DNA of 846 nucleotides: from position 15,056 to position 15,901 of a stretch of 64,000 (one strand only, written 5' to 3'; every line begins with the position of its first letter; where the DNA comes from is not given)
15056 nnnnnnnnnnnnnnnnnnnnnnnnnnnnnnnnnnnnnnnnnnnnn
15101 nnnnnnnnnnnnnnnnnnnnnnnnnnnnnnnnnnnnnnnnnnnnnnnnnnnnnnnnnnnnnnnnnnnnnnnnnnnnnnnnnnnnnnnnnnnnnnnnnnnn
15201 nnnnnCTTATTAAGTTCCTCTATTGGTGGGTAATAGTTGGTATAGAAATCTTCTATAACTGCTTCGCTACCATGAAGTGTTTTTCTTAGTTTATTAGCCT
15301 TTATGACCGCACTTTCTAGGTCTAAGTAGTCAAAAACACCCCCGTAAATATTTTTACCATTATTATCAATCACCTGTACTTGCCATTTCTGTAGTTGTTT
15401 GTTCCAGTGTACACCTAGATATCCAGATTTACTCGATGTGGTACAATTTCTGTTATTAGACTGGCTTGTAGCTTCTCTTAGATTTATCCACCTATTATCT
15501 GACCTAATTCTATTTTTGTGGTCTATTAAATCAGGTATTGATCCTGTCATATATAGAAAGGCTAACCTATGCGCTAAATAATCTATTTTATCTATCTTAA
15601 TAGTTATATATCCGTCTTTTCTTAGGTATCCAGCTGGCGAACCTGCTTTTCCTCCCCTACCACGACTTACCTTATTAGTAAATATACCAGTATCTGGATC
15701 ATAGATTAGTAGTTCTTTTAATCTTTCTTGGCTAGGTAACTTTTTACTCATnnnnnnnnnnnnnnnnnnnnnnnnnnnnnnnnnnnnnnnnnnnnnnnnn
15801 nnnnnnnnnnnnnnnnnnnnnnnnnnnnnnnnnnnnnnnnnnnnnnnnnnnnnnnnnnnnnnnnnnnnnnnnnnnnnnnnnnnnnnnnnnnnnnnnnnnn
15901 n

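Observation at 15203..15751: Paralogous HNH homing endonucleases wedged into replication and nucleotide-metabolism operons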

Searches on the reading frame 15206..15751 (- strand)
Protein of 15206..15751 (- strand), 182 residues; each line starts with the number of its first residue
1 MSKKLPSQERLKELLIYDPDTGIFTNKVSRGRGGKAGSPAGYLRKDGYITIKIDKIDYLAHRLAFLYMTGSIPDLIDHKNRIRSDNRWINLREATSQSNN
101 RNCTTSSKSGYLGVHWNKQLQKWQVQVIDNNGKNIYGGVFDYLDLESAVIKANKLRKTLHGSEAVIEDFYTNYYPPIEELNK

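Call 4: search_protein_families(library=pfam, proteins=[window:15206-15751:-], max_evalue=0.01)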
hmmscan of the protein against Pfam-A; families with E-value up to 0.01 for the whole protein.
window:15206-15751:- (182 aa): 1 family
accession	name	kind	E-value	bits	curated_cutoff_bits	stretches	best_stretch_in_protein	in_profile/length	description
PF13392.12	HNH_3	-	8.3e-14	51.4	24.8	1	58-101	1-46/46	HNH endonuclease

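Call 15: search_dna_similar(query=window:15206-15751:-, collection=phages, mode=protein, max_rows=60, rows=spread)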
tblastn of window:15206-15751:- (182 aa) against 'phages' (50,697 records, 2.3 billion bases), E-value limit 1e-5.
Records with a match: 2969; places in all: 4842; records where one place covers at least 80% of the query: 1500.
Best place of each record, by identity: 95-99% 24; 80-90% 6; 60-80% 43; <60% 2896.
By first word of the organism name: Salmonella 691; Klebsiella 539; Escherichia 527; Vibrio 351; Acinetobacter 88; Pectobacterium 75; Pseudomonas 53; Mycobacterium 49; Shigella 43; Erwinia 42; and 75 more.
By host as written in the record: - 565; Klebsiella pneumoniae 263; Escherichia coli 195; Salmonella enterica 88; Salmonella enterica subsp. enterica serovar Typhimurium 69; Salmonella sp. 59; Salmonella enterica subsp. enterica serovar Enteritidis 50; Salmonella enterica subsp. enterica serovar Enteritidis PT1 49; and 638 more.
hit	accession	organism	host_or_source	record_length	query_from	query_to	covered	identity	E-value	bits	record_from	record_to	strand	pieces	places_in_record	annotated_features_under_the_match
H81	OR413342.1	Salmonella phage EH1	Salmonella enterica subsp. enterica ...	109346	1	182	100%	98.4%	4e-118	372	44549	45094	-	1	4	hypothetical protein (x2)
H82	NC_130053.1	Escherichia phage IrisVonRoten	Escherichia coli K-12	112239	1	182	100%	60.1%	7e-63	214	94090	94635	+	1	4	hypothetical protein (x3)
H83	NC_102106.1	Salmonella phage falkor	Salmonella enterica subsp. enterica ...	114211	7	181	96%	58.3%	5e-55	192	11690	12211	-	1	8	homing endonuclease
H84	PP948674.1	Salmonella phage SLAM_phiST45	Salmonella enterica subsp. enterica ...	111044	7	182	97%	55.1%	3e-53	187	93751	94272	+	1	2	homing endonuclease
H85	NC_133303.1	Salmonella phage KKP_3831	Salmonella enterica subsp. enterica ...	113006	4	182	98%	52.0%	1e-49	176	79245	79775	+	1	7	hypothetical protein | putative helicase D10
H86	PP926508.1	Salmonella phage PMBT26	Salmonella enterica subsp. enterica ...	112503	7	169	90%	46.1%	3e-33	129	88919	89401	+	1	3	thioredoxin | hypothetical protein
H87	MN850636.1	Escherichia phage dune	Escherichia coli K-12 MG1655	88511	4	160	86%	45.3%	4e-30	120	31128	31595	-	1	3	putative HNH endonuclease | 5'-3' exonuclease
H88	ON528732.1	Shigella phage ESh22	Shigella sp.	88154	4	160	86%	44.0%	2e-27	112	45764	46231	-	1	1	HNH endonuclease motif protein | putative exodeoxyribonuclease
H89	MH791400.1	Escherichia phage EcSzw-2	Escherichia coli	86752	4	160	86%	42.5%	7e-25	105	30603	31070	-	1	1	putative HNH endonuclease | putative exodeoxyribonuclease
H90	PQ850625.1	Escherichia phage SandraMuster_Bas78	Escherichia coli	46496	3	160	87%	41.0%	1e-22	100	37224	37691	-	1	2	HNH endonuclease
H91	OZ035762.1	Felixounavirus LF82P1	-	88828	4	160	86%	40.9%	7e-24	103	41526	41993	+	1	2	record has no annotation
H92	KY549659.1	Pectobacterium phage vB_PatP_CB4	Pectobacterium atrosepticum DSM 30186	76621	8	164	86%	40.6%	5e-22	98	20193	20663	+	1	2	HNH endonuclease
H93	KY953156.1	Pectobacterium phage vB_PatP_CB5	Pectobacterium atrosepticum DSM 30186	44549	15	160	80%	43.2%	2e-24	104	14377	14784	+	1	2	HNH endonuclease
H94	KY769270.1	Pectobacterium phage phiA41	Pectobacterium wasabiae SCC3193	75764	1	161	88%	38.3%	4e-23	100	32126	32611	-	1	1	HNH endonuclease family protein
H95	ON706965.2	Erwinia phage Roscha1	Erwinia amylovora 1/79Sm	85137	7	165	87%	38.2%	8e-20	91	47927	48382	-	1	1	putative HNH endonuclease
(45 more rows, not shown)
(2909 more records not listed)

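Call 37: search_protein_families(library=phrogs, proteins=[window:15206-15751:-], max_evalue=0.001)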
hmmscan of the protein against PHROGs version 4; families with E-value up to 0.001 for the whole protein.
window:15206-15751:- (182 aa): 10 families
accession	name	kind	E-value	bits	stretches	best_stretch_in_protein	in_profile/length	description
phrog_99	-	DNA, RNA and nucleotide metabolism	2.1e-64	219.6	1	1-176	104-276/383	HNH endonuclease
phrog_4578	-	DNA, RNA and nucleotide metabolism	3.2e-23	83.1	1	74-165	30-120/130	HNH endonuclease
phrog_3593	-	DNA, RNA and nucleotide metabolism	4.5e-18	66.7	1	41-161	76-198/210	HNH endonuclease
phrog_59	-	DNA, RNA and nucleotide metabolism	1.6e-08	35.3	1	33-111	168-243/423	HNH endonuclease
phrog_826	-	DNA, RNA and nucleotide metabolism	5.1e-08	33.8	1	2-102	52-157/281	HNH endonuclease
phrog_959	-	DNA, RNA and nucleotide metabolism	6.7e-07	30.1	1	42-126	38-129/138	HNH endonuclease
phrog_374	-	DNA, RNA and nucleotide metabolism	2.7e-05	24.2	1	90-146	339-395/617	HNH endonuclease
phrog_36769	-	unknown function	2.8e-05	24.6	1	46-110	229-294/367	-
phrog_953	-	DNA, RNA and nucleotide metabolism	0.00011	22.6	1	100-141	304-345/420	HNH endonuclease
phrog_13470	-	DNA, RNA and nucleotide metabolism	0.00037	21.7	1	94-144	80-129/152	HNH endonuclease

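Call 38: search_protein_families(library=pfam, proteins=[window:15206-15751:-], max_evalue=10)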
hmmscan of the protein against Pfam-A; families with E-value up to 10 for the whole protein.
window:15206-15751:- (182 aa): 2 families
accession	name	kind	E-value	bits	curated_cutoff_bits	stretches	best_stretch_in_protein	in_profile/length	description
PF13392.12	HNH_3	-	8.3e-14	51.4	24.8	1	58-101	1-46/46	HNH endonuclease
PF00847.26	AP2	-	0.046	14.5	33.3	1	110-142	2-37/54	AP2 domain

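Call 39: search_solved_structures(query=window:15206-15751:-, max_evalue=10, show_alignments=2)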
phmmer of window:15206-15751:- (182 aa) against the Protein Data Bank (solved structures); distinct sequences matched with E-value up to 10: 1.
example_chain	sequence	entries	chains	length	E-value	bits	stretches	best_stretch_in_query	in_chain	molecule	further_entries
3igm_B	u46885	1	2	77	0.74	13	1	108-160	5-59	PF14_0633 protein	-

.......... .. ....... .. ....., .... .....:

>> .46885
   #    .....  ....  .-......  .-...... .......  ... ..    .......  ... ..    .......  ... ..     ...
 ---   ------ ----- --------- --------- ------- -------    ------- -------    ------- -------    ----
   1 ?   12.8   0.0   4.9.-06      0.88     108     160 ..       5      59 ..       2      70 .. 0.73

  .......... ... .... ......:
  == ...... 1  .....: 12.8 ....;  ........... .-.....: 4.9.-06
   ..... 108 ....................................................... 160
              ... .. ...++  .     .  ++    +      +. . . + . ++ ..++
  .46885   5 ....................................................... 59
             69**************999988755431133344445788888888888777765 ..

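Call 40: find_homologous_proteins(query=window:15206-15751:-, max_evalue=0.00001)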
Query window:15206-15751:- (182 aa): 2332 proteins with E <= 0.00001 among 2384 candidates; the best 120 are listed.
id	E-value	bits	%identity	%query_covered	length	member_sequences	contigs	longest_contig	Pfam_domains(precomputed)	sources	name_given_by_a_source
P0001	4.9e-116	403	97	100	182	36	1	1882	PF13392.13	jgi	jgi:hypothetical protein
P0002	7.3e-96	337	81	100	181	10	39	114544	PF13392.13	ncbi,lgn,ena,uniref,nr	ncbi:H-N-H-endonuclease [Escherichia phage Bf23]|uniref:H-N-H-endonuclease n=1 Tax=Escherichia phage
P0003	6.0e-65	237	63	98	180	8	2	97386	PF13392.13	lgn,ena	-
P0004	6.1e-58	214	62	97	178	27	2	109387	PF13392.13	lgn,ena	-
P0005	7.0e-57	210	61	91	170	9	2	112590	PF13392.13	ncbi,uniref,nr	ncbi:homing endonuclease [Salmonella phage smaug]|uniref:Homing endonuclease n=2 Tax=Epseptimavirus 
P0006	2.2e-49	186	52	98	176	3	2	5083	PF13392.13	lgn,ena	-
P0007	4.1e-49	185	52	97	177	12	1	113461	PF13392.13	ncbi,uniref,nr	ncbi:homing endonuclease [Salmonella phage bobsandoy]|uniref:Homing endonuclease n=1 Tax=Salmonella 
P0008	1.1e-48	184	52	98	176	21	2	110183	PF13392.13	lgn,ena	-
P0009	4.6e-44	169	50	96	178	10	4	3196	PF13392.13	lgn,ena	-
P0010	5.5e-43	165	43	96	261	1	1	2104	PF13392.13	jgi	-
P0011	4.7e-41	159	38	82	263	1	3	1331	PF00847.27,PF13392.13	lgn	-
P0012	9.8e-40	154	41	81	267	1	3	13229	PF13392.13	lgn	-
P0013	4.2e-39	152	48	74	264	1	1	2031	PF00847.27,PF13392.13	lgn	-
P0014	2.0e-38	150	53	88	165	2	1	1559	PF00847.27,PF13392.13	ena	-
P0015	3.4e-38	149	42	80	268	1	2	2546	PF13392.13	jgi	jgi:hypothetical protein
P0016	5.1e-38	149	40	87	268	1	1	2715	PF00847.27,PF13392.13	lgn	-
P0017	8.3e-38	148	40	88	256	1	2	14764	PF13392.13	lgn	-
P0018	1.5e-37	147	40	87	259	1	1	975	PF13392.13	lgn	-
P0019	6.3e-37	145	54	54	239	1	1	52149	PF13392.13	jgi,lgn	jgi:hypothetical protein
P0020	9.1e-37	145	49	86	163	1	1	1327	PF00847.27,PF13392.13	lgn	-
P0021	4.2e-36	143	49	91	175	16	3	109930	PF13392.13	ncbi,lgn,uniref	ncbi:HNH endonuclease [Salmonella phage 1586]|uniref:Homing endonuclease n=1 Tax=Phage MSP1 TaxID=28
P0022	6.1e-36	142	49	88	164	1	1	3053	PF13392.13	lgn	-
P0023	6.2e-36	142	38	85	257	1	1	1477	PF13392.13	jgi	jgi:hypothetical protein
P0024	9.1e-36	142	54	76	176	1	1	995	PF13392.13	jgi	-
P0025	1.0e-35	141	54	75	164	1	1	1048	PF00847.27,PF13392.13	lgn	-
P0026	6.3e-35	139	42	81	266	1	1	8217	PF00847.27,PF13392.13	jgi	jgi:hypothetical protein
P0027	6.9e-35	139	48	73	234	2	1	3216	PF00847.27,PF13392.13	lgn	-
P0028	7.8e-35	138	50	51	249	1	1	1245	PF13392.13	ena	-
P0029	9.2e-35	138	51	76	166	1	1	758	PF00847.27,PF13392.13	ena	-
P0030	1.4e-34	138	47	51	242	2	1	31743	PF13392.13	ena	-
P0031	1.8e-34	137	47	90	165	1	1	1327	PF00847.27,PF13392.13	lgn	-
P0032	2.1e-34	137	50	49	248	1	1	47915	PF13392.13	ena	-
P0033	2.8e-34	137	38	80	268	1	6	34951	PF00847.27,PF13392.13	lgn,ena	-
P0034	2.9e-34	137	51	81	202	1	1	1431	PF00847.27,PF13392.13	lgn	-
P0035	3.1e-34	137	46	91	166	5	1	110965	PF13392.13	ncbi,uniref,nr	ncbi:homing endonuclease [Salmonella phage vB_SalS_SA001]|uniref:Homing endonuclease n=1 Tax=Salmone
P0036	5.4e-34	136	46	86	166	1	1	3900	PF13392.13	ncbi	-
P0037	5.9e-34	136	53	79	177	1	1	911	PF13392.13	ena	-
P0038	6.5e-34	135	44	92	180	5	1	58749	PF13392.13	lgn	-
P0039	7.1e-34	135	49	87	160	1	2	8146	PF13392.13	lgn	-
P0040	8.5e-34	135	51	84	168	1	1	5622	PF00847.27,PF13392.13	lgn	-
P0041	1.0e-33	135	51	77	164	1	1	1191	PF00847.27,PF13392.13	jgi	-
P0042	1.4e-33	134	50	90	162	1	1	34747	PF13392.13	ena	-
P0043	1.4e-33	134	47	96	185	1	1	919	PF00847.27,PF13392.13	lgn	-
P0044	1.5e-33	134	54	74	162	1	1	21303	PF13392.13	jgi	-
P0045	1.5e-33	134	50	82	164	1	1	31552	PF13392.13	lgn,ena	-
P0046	1.8e-33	134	47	91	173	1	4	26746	PF00847.27,PF13392.13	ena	-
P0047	2.3e-33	134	45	92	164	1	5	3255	PF13392.13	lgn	-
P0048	2.4e-33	134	49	82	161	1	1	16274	PF13392.13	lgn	-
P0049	2.5e-33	134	50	85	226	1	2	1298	PF13392.13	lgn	-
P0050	2.5e-33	134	48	79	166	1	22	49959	PF13392.13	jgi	jgi:hypothetical protein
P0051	3.0e-33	133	42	59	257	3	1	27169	PF13392.13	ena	-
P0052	3.6e-33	133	48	87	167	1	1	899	PF00847.27,PF13392.13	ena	-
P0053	4.8e-33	133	53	79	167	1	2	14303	PF13392.13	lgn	-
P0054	5.4e-33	132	53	83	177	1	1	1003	PF00847.27,PF13392.13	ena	-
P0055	6.0e-33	132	48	77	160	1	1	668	PF13392.13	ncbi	-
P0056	6.0e-33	132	48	81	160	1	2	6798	PF00847.27,PF13392.13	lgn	-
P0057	6.9e-33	132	50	82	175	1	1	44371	PF13392.13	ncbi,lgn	ncbi:MAG: HNH endonuclease [Alphaproteobacteria bacterium]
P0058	7.0e-33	132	49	86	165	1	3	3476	PF00847.27,PF13392.13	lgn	-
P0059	7.3e-33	132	53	64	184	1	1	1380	PF00847.27,PF13392.13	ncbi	-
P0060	8.1e-33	132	48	80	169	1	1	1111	PF00847.27,PF13392.13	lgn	-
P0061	8.5e-33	132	45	80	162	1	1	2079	PF00847.27,PF13392.13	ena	-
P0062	1.0e-32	132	48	78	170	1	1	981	PF13392.13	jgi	-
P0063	1.1e-32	132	55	77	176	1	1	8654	PF13392.13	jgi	jgi:hypothetical protein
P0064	1.1e-32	131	44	88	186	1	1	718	PF13392.13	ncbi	-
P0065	1.2e-32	131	49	80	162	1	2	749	PF00847.27,PF13392.13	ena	-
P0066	1.3e-32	131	49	80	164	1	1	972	PF13392.13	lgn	-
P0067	1.4e-32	131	42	88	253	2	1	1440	PF13392.13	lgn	-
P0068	1.7e-32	131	49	79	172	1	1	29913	PF13392.13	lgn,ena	-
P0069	1.7e-32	131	47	88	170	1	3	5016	PF00847.27,PF13392.13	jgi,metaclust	metaclust:\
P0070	1.7e-32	131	49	83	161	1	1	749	PF13392.13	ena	-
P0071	1.8e-32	131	48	81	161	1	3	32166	PF00847.27,PF13392.13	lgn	-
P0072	2.0e-32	131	49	86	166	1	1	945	PF13392.13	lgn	-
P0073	2.2e-32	131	50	77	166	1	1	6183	PF00847.27,PF13392.13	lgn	-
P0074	2.5e-32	130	44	86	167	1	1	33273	PF13392.13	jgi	jgi:hypothetical protein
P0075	2.7e-32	130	47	86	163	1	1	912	PF13392.13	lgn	-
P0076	3.0e-32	130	50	68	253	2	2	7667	PF00847.27,PF13392.13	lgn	-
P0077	3.1e-32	130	46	88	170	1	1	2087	PF00847.27,PF13392.13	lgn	-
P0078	3.3e-32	130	47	88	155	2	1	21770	PF13392.13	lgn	-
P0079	3.5e-32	130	50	85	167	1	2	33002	PF00847.27,PF13392.13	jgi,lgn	jgi:hypothetical protein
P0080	4.3e-32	130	48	85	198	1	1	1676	PF13392.13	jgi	jgi:hypothetical protein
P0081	4.4e-32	130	52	85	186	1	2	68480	PF13392.13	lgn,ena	-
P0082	4.6e-32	129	54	48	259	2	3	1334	PF13392.13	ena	-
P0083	5.0e-32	129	47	93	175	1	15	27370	PF00847.27,PF13392.13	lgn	-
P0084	5.5e-32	129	49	86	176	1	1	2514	PF13392.13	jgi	jgi:hypothetical protein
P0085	6.0e-32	129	44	86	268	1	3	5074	PF13392.13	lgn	-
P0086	6.0e-32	129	48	87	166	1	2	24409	PF13392.13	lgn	-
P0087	6.4e-32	129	50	77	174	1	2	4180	PF00847.27,PF13392.13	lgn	-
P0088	8.2e-32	129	43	88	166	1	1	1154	PF13392.13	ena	-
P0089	8.6e-32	129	48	85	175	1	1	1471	PF13392.13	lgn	-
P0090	8.9e-32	129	48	80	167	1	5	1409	PF13392.13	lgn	-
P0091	9.0e-32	129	52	77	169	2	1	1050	PF13392.13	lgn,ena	-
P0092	9.6e-32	128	40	87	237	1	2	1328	PF13392.13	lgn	-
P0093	1.2e-31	128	53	54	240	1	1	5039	PF13392.13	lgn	-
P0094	1.2e-31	128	50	79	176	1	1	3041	PF13392.13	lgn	-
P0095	1.4e-31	128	53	74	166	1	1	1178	PF13392.13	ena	-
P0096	1.4e-31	128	45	90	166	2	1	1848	PF13392.13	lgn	-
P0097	1.4e-31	128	43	90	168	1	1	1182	PF13392.13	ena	-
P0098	1.4e-31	128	44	92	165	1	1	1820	PF13392.13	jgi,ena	-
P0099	1.4e-31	128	46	84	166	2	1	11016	PF13392.13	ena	-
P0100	1.5e-31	128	47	87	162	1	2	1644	PF00847.27,PF13392.13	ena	-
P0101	1.5e-31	128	49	86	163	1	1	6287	PF00847.27,PF13392.13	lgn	-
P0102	1.6e-31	128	50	74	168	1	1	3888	PF00847.27,PF13392.13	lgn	-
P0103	1.6e-31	128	49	75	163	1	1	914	PF00847.27,PF13392.13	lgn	-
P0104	1.6e-31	128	55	64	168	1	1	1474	PF13392.13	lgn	-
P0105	1.6e-31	128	50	84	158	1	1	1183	PF00847.27,PF13392.13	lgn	-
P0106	1.7e-31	128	49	82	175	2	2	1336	PF13392.13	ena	-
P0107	1.7e-31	128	50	75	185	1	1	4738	PF13392.13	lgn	-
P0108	1.7e-31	128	49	77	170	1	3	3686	PF00847.27,PF13392.13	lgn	-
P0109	1.7e-31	128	43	70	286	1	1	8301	PF13392.13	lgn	-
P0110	1.8e-31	128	49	87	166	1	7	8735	PF13392.13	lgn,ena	-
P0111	1.8e-31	127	49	80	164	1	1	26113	PF13392.13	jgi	jgi:hypothetical protein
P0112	1.9e-31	127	50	76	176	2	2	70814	PF00847.27,PF13392.13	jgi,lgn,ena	jgi:hypothetical protein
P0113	2.0e-31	127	52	76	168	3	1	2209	PF13392.13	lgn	-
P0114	2.3e-31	127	48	77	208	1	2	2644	PF13392.13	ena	-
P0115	2.4e-31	127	50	75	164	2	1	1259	PF13392.13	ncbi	-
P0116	2.5e-31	127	45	80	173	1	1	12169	PF13392.13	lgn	-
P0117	2.5e-31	127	44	86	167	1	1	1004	PF13392.13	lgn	-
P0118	2.6e-31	127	52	74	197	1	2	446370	PF00847.27,PF13392.13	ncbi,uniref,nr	ncbi:hypothetical protein B5M44_04210 [Shinella sumterensis]|uniref:HNH endonuclease n=1 Tax=Shinell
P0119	2.6e-31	127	46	84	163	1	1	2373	PF13392.13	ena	-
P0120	3.2e-31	127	48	90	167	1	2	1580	PF00847.27,PF13392.13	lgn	-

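Call 43: search_solved_structures(query=A1, max_evalue=1, show_alignments=3)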
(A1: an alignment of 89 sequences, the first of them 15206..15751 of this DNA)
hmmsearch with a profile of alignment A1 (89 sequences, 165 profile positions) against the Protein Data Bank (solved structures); distinct sequences matched with E-value up to 1: 6.
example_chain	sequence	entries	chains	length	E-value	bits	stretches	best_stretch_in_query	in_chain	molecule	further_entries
7wq5_A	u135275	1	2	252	7.4e-09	39.2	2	104-161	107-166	Ethylene-responsive transcription factor WRI1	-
1u3e_M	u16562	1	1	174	1e-06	32.2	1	37-117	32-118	HNH homing endonuclease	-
7et4_A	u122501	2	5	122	0.00021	24.7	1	94-158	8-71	AP2/ERF and B3 domain-containing transcription repressor TEM1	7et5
3igm_B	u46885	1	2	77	0.23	14.8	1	105-152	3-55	PF14_0633 protein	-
5wx9_A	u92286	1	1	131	0.34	14.2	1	112-159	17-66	Ethylene-responsive transcription factor ERF096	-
8txn_A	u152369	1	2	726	0.86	13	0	11-55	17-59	Collagen alpha-1(IV) chain, Collagen IV - chain Viking, Collagen alpha-1(IV) chain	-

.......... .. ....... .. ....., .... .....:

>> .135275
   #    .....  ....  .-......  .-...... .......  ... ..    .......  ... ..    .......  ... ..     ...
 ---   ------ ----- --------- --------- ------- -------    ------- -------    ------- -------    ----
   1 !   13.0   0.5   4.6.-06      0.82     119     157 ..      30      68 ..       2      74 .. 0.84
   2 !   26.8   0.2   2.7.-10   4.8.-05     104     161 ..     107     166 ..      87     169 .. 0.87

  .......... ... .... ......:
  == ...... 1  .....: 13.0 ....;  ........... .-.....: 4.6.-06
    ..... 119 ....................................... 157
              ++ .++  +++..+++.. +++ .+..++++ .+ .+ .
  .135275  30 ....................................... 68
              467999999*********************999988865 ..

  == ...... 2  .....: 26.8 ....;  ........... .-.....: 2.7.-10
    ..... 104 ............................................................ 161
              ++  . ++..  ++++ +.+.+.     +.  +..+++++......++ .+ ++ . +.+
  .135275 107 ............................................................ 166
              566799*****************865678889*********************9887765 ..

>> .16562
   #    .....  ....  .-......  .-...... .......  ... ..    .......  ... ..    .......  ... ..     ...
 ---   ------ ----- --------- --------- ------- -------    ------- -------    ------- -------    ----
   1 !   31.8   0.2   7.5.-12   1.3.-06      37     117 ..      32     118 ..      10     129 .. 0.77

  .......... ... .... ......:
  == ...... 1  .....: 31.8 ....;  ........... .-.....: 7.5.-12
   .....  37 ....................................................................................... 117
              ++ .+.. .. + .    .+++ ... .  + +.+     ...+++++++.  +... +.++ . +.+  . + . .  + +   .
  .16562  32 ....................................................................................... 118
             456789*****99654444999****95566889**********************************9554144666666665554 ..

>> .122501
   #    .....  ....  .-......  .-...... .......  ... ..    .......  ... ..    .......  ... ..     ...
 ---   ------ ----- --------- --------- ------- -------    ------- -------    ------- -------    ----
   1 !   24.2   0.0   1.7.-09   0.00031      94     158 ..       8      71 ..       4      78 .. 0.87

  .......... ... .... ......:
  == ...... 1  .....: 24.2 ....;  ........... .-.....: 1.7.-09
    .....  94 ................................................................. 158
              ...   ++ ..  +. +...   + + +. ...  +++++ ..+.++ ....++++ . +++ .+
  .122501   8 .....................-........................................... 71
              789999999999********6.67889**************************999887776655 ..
